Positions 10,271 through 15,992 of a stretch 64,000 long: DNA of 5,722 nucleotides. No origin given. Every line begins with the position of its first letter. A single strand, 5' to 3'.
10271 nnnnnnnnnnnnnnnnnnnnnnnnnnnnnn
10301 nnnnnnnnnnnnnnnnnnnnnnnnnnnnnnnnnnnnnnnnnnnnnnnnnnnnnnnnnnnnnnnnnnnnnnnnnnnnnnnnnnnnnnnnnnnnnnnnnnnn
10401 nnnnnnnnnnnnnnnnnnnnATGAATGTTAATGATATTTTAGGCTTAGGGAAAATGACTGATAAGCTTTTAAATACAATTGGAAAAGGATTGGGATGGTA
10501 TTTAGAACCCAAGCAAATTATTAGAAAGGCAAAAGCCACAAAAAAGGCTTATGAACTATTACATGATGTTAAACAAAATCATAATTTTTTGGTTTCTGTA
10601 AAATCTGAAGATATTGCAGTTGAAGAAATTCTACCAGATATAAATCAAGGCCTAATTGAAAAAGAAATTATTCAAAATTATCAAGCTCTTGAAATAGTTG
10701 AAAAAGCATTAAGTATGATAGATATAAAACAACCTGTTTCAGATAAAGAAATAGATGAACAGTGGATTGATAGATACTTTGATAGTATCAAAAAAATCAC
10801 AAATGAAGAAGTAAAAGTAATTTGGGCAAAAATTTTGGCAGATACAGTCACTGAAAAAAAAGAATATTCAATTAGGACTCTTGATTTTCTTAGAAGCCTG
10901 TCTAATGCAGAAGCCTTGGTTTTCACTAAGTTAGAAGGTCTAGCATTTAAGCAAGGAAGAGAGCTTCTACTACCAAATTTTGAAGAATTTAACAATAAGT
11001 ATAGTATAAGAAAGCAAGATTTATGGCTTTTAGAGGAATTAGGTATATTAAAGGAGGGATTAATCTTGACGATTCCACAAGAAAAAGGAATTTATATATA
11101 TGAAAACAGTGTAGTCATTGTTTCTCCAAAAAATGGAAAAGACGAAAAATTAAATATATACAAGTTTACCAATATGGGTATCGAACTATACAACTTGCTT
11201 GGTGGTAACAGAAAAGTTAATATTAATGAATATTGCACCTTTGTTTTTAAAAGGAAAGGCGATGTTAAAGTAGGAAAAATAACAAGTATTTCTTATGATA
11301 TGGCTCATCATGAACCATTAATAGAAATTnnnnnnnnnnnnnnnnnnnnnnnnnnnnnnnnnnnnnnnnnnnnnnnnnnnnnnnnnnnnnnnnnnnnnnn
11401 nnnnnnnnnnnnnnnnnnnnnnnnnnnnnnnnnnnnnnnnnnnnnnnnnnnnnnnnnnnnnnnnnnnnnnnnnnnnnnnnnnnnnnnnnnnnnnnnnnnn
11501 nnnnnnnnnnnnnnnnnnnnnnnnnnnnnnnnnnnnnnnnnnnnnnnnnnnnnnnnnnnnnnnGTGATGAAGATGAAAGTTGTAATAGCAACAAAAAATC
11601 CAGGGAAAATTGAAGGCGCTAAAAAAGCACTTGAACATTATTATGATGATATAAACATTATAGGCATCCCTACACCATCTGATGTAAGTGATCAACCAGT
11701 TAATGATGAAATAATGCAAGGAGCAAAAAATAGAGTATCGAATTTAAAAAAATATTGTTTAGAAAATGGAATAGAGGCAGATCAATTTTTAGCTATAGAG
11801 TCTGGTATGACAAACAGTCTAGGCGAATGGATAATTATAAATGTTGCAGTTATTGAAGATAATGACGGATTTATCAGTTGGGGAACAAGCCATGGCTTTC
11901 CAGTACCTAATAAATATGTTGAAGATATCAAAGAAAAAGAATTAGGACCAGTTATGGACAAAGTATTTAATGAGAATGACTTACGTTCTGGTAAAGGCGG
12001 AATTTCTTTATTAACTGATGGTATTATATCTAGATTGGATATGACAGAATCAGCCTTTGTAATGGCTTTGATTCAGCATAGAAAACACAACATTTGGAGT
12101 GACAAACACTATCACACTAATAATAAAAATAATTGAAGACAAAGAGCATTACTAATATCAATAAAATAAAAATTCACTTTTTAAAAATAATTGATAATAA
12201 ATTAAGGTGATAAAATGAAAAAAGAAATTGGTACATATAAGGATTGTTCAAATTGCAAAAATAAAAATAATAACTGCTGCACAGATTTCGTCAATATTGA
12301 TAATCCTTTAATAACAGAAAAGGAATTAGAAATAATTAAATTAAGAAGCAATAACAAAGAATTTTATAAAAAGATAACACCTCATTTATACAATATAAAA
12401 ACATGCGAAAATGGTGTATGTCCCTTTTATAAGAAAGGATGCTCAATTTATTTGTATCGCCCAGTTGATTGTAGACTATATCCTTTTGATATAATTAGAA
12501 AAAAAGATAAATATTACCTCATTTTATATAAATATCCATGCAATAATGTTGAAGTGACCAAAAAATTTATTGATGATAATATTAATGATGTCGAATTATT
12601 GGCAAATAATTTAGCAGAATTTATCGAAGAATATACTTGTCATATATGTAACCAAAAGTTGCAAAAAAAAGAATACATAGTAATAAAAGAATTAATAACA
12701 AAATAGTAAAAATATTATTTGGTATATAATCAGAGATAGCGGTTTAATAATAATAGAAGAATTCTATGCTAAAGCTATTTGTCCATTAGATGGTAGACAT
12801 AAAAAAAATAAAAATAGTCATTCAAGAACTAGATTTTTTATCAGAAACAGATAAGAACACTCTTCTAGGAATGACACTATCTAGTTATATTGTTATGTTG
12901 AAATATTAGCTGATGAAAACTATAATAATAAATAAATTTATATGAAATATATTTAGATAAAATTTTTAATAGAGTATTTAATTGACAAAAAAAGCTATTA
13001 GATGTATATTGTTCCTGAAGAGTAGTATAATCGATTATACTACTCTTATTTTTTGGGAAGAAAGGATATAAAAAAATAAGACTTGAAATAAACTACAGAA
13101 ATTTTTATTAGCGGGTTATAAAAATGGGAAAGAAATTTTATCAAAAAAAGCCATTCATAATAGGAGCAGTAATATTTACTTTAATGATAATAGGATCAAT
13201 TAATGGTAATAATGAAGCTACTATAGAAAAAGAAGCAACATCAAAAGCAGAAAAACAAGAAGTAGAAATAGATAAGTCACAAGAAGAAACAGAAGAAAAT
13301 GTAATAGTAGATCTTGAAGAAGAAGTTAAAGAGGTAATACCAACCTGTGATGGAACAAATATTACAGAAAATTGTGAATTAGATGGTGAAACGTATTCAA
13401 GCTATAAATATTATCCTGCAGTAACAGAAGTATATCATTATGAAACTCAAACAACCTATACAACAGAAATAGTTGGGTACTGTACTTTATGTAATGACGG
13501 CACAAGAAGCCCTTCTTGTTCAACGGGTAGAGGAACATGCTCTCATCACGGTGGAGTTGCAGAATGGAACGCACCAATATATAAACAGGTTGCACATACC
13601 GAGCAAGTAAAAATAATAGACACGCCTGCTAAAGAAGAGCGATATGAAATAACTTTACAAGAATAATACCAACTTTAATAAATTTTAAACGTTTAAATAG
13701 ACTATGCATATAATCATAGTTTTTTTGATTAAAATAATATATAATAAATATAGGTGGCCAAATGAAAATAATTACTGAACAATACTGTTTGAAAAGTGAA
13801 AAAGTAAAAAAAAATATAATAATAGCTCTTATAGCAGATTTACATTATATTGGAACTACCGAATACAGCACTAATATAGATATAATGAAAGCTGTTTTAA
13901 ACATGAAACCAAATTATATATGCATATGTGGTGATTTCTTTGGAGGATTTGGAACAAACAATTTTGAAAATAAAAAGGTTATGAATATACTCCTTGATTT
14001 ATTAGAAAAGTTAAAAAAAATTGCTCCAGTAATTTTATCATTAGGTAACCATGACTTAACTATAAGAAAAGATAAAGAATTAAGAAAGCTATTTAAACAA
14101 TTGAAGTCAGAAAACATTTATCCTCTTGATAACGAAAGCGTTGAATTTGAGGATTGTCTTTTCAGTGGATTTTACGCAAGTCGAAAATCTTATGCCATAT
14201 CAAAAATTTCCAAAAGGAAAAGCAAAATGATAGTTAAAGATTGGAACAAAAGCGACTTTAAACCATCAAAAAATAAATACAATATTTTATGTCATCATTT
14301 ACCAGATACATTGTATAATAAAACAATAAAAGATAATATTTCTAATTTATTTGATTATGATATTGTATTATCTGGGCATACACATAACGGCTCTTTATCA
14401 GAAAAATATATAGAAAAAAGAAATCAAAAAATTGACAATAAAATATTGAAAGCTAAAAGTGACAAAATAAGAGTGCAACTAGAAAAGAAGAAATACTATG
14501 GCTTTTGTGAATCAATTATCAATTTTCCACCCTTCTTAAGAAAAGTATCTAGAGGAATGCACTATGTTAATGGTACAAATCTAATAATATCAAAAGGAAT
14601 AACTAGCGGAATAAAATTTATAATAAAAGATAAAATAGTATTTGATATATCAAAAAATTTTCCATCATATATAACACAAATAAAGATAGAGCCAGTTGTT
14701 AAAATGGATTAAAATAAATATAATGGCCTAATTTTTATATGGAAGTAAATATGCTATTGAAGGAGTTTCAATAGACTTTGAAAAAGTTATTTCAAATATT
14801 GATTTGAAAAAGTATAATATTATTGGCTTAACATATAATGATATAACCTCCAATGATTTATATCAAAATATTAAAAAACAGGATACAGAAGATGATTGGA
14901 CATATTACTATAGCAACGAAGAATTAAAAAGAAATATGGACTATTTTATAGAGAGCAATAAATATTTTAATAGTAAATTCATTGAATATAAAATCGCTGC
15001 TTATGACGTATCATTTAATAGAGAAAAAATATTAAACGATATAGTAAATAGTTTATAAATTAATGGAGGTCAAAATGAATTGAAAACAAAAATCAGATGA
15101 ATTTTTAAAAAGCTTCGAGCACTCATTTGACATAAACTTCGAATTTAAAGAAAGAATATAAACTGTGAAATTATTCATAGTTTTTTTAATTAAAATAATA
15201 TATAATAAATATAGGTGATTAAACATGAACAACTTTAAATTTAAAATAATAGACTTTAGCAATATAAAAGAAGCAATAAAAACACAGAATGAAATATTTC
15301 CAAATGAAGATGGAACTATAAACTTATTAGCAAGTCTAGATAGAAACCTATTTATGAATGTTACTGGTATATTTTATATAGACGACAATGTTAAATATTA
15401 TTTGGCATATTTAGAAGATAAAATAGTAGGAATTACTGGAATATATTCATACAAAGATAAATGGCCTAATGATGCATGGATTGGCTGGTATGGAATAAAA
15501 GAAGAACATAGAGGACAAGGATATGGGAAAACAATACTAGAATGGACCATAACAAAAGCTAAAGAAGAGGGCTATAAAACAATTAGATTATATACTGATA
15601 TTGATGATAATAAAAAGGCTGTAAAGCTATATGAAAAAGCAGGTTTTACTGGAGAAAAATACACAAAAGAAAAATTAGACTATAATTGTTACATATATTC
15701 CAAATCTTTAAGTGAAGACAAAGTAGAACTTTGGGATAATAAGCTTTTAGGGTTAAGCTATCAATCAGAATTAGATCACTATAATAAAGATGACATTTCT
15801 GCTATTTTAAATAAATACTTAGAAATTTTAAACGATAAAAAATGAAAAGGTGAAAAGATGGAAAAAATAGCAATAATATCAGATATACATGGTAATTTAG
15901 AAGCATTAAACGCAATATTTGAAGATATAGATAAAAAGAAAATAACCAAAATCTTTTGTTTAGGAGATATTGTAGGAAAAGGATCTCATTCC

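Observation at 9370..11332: Compact three-gene operon at a tRNA hotspot: (GYP)n-repeat small protein + HEPN-motif protein + 303-aa unknown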

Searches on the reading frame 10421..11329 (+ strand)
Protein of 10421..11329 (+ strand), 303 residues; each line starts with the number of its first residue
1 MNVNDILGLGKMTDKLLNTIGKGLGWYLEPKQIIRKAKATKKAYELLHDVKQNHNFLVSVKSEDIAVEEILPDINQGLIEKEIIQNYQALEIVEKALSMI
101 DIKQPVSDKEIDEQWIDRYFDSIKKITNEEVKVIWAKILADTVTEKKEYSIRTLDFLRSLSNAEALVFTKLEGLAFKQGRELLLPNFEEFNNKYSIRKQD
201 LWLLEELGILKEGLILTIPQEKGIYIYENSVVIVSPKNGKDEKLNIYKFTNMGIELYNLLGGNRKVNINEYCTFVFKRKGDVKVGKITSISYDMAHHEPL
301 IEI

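Call 4: search_protein_families(library=pfam, proteins=[window:10421-11329:+], max_evalue=1)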
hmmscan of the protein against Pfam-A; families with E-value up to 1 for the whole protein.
window:10421-11329:+ (303 aa): 2 families
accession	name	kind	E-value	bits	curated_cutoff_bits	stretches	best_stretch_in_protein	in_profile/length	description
PF10987.13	DUF2806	-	3.4e-23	83.1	24.5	1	90-265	18-213/221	Protein of unknown function (DUF2806)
PF04650.22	YSIRK_signal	-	0.58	10.5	20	0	189-198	1-10/26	YSIRK type signal peptide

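Call 5: search_protein_families(library=padloc, proteins=[window:10421-11329:+], max_evalue=1)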
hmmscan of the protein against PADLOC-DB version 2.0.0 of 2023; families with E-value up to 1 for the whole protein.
window:10421-11329:+ (303 aa): 1 family
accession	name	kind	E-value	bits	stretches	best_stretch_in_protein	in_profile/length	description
PDLC00825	E1-E2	-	0.00056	16.9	1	39-158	139-251/568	E1-E2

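Call 6: search_protein_families(library=ncbifam, proteins=[window:10421-11329:+], max_evalue=1)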
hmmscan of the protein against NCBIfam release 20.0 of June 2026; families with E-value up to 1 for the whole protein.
window:10421-11329:+ (303 aa): 3 families
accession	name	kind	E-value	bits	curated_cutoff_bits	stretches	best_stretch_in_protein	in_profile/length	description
TIGR03899.1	TIGR03899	hypoth_equivalog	1.1e-18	67.7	155.65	2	85-181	33-128/250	TIGR03899 family protein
NF002238.0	PRK01146.2-2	equivalog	0.017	15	133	1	30-81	29-78/92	DNA-directed RNA polymerase subunit L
NF006907.0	PRK09400.1-2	equivalog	0.037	14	99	1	231-261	32-62/78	preprotein translocase subunit SecE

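Call 7: search_protein_families(library=phrogs, proteins=[window:10421-11329:+], max_evalue=1)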
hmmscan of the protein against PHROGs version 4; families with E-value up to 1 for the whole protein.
window:10421-11329:+ (303 aa): 3 families
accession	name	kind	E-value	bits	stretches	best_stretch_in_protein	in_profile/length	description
phrog_27563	-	unknown function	0.067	13.8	1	204-240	84-123/167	-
phrog_34525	-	unknown function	0.082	13.8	1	82-128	90-135/143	-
phrog_19727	-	unknown function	0.17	13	0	27-74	24-70/91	-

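Call 18: find_homologous_proteins(query=window:10421-11329:+)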
Query window:10421-11329:+ (303 aa): 2 proteins with E <= 0.001 among 1714 candidates.
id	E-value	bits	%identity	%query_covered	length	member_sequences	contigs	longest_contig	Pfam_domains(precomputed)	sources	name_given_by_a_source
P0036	1.2e-192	657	100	100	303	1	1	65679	PF10987.14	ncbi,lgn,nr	ncbi:MAG: DUF2806 domain-containing protein [Bacilli bacterium]|nr:DUF2806 domain-containing protein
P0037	3.3e-25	107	28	66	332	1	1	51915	PF10987.14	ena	-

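Call 59: find_encoding_contigs(protein=P0037, flank=8000, max_places=2)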
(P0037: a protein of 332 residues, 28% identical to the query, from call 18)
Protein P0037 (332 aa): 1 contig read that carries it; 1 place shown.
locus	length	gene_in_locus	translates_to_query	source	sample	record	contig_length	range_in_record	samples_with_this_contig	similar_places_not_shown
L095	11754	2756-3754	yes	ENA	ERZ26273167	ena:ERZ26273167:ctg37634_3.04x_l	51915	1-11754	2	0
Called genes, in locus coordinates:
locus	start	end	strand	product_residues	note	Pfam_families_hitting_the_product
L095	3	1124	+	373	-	?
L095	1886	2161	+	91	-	-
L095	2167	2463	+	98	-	PF05016:ParE_toxin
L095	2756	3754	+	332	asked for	PF10987:DUF2806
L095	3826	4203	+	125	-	-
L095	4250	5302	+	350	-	PF02486:Rep_trans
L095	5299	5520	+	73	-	PF13986:DUF4224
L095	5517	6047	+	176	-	PF14659:Phage_int_SAM_3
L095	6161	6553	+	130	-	PF00589:Phage_integrase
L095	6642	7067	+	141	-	-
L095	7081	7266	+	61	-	-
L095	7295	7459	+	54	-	-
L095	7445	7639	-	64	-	PF02599:CsrA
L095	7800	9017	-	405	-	PF00696:AA_kinase, PF01842:ACT, PF22468:ACT_9, PF13840:ACT_7, PF22468:ACT_9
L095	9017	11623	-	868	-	PF01411:tRNA-synt_2c, PF07973:tRNA_SAD, PF02272:DHHA1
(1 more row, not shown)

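Call 74: search_protein_representatives(protein=window:10421-11329:+)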
Query: 303 residues. Proteins with E-value up to 0.001 (for the whole library): 3735; up to 1e-10: 1097; up to 1e-30: 3. The best 150 are listed.
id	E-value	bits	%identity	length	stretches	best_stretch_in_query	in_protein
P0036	3.9e-193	656.5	100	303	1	1-303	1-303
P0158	2.0e-44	168.4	36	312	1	9-301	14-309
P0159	2.4e-31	125.5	33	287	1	10-287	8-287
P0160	8.0e-29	117.2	32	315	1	3-282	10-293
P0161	8.1e-29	117.2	30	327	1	2-274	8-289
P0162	1.4e-28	116.4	33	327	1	1-281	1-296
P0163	2.6e-28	115.6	31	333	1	1-299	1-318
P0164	4.8e-28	114.7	32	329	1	2-284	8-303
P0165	2.0e-27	112.6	32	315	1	1-299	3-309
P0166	4.2e-27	111.6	29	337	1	2-275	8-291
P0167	4.7e-27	111.4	32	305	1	12-281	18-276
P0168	4.7e-27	111.4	31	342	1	8-276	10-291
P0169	1.1e-26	110.2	31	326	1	11-290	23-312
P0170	1.2e-26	110.1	30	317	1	1-292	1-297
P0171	1.6e-26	109.7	29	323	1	2-297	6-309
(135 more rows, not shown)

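Call 78: search_protein_families(library=pfam, alignment_id=A6, max_evalue=0.01)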
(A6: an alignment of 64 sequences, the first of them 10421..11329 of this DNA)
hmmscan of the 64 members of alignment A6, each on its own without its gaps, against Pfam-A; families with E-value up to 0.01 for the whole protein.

A. member 1, window:10421-11329:+ (303 aa): 1 family
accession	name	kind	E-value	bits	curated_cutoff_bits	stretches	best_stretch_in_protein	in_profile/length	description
PF10987.13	DUF2806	-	3.4e-23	83.1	24.5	1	90-265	18-213/221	Protein of unknown function (DUF2806)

B. families by the number of members that match (of 64 scanned): 8 families
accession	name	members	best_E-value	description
PF10987.13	DUF2806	64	1.7e-50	Protein of unknown function (DUF2806)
PF14337.13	Abi_alpha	10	5.4e-05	Abortive infection alpha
PF25325.1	EF-hand_EFHB_C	1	0.00052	EFHB C-terminal EF-hand domain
PF02893.26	GRAM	1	0.0013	GRAM domain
PF22783.1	BapA_N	1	0.0018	BapA, prefix-like domain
PF20592.3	pAdhesive_10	1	0.0049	Putative adhesin domain (group 10)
PF13338.12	AbiEi_4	1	0.0062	Transcriptional regulator, AbiEi antitoxin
PF03221.22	HTH_Tnp_Tc5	1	0.0091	Tc5 transposase DNA-binding domain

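Call 79: search_solved_structures(query=A6, max_evalue=1)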
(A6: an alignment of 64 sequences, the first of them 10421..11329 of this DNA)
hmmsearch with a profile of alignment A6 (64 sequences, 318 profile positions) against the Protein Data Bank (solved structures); distinct sequences matched with E-value up to 1: 0.

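Call 105: search_dna_similar(query=window:10421-11329:+, collection=phages, mode=protein, max_evalue=0.001, max_rows=15)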
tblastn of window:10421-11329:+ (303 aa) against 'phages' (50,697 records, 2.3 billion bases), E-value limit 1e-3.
Records with a match: 1; places in all: 1; records where one place covers at least 80% of the query: 0.
Best place of each record, by identity: <60% 1.
By first word of the organism name: Sinorhizobium 1.
By host as written in the record: Sinorhizobium sp. LM21 1.
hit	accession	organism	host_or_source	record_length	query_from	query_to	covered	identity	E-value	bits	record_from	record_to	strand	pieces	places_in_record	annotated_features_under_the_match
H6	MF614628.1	Sinorhizobium phage phi3LM21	Sinorhizobium sp. LM21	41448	74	171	32%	27.6%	2e-5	52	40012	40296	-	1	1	hypothetical protein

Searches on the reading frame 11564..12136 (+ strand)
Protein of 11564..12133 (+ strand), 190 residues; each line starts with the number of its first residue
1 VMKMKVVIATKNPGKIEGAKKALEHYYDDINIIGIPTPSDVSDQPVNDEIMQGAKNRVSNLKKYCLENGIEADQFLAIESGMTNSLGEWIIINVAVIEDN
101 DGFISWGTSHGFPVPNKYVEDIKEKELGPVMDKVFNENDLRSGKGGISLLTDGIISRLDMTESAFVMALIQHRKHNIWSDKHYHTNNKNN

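Call 56: find_encoding_contigs(protein=window:11573-12136:+, flank=5000, max_places=6)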
Protein window:11573-12136:+ (187 aa): no gene with exactly this product is on record in the collection.

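Call 91: search_protein_families(library=pfam, proteins=[window:11564-12133:+], max_evalue=0.001)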
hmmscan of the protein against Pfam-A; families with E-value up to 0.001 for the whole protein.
window:11564-12133:+ (190 aa): 1 family
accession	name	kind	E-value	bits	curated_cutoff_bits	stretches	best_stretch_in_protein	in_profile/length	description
PF01931.24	NTPase_I-T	-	4.2e-41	140.9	25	1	9-171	1-160/162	Protein of unknown function DUF84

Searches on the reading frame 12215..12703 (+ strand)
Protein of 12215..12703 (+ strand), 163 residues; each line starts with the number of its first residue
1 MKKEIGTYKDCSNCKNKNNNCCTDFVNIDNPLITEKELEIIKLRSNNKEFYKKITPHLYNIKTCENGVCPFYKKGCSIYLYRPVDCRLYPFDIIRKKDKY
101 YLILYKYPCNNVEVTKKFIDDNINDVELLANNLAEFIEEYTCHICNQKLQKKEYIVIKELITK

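Call 91: search_protein_families(library=pfam, proteins=[window:12215-12703:+], max_evalue=0.001)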
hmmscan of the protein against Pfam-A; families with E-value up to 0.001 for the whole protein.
window:12215-12703:+ (163 aa): 1 family
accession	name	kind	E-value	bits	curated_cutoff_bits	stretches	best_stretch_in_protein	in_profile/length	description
PF03692.20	CxxCxxCC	-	7.2e-05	23.8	23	1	11-96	2-73/85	Putative zinc- or iron-chelating domain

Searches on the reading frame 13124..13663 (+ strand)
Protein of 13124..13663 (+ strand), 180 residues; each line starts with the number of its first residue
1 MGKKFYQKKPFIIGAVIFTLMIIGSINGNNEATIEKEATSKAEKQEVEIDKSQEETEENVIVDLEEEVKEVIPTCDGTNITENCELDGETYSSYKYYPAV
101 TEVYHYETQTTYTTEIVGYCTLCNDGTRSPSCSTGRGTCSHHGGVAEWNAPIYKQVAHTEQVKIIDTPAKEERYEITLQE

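Call 91: search_protein_families(library=pfam, proteins=[window:13124-13663:+], max_evalue=0.001)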
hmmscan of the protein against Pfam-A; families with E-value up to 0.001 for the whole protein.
window:13124-13663:+ (180 aa): 1 family
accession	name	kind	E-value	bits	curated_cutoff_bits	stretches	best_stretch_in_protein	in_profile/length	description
PF12587.13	DUF3761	-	6.2e-06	27.1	29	1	119-148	53-81/82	Protein of unknown function (DUF3761)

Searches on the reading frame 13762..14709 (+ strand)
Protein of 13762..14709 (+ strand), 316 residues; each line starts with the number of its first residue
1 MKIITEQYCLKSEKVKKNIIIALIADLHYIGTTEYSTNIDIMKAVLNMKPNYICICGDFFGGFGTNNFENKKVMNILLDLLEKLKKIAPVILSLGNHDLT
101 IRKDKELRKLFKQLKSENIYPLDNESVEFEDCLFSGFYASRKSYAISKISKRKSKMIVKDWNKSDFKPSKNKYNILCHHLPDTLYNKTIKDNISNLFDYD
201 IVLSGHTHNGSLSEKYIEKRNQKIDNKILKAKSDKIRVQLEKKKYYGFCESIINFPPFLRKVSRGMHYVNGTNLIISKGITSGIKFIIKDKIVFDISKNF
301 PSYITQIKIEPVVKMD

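Call 91: search_protein_families(library=pfam, proteins=[window:13762-14709:+], max_evalue=0.001)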
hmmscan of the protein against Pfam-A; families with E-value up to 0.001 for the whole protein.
window:13762-14709:+ (316 aa): 2 families
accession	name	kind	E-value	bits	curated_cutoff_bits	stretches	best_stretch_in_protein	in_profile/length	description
PF00149.33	Metallophos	-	6.9e-17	62.9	21.5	1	21-209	3-190/191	Calcineurin-like phosphoesterase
PF12850.12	Metallophos_2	-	1e-05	26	27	1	21-213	3-122/154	Calcineurin-like phosphoesterase superfamily domain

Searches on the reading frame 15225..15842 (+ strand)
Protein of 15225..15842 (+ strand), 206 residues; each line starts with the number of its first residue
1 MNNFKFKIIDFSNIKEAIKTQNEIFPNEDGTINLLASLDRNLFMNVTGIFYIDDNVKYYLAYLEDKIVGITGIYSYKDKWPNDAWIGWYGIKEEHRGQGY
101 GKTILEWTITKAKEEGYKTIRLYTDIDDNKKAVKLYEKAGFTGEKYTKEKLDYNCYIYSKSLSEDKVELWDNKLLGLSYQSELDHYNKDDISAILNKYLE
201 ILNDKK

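Call 91: search_protein_families(library=pfam, proteins=[window:15225-15842:+], max_evalue=0.001)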
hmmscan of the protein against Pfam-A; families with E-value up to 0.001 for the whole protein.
window:15225-15842:+ (206 aa): 6 families
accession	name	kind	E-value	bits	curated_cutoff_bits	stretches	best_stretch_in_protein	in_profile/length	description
PF00583.31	Acetyltransf_1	-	5e-19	69.1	20.7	1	51-141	28-116/116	Acetyltransferase (GNAT) family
PF13508.13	Acetyltransf_7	-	3.5e-13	50.2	27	1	56-142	3-83/84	Acetyltransferase (GNAT) domain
PF13673.13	Acetyltransf_10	-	7.9e-08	32.8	23.6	1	53-142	28-108/128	Acetyltransferase (GNAT) domain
PF13302.13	Acetyltransf_3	-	9.7e-07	30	25.4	1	61-142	57-138/138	Acetyltransferase (GNAT) domain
PF08445.16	FR47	-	0.0003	21.1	22.1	1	86-143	24-79/86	FR47-like protein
PF13527.13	Acetyltransf_9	-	0.00083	19.8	25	0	13-141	9-124/127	Acetyltransferase (GNAT) domain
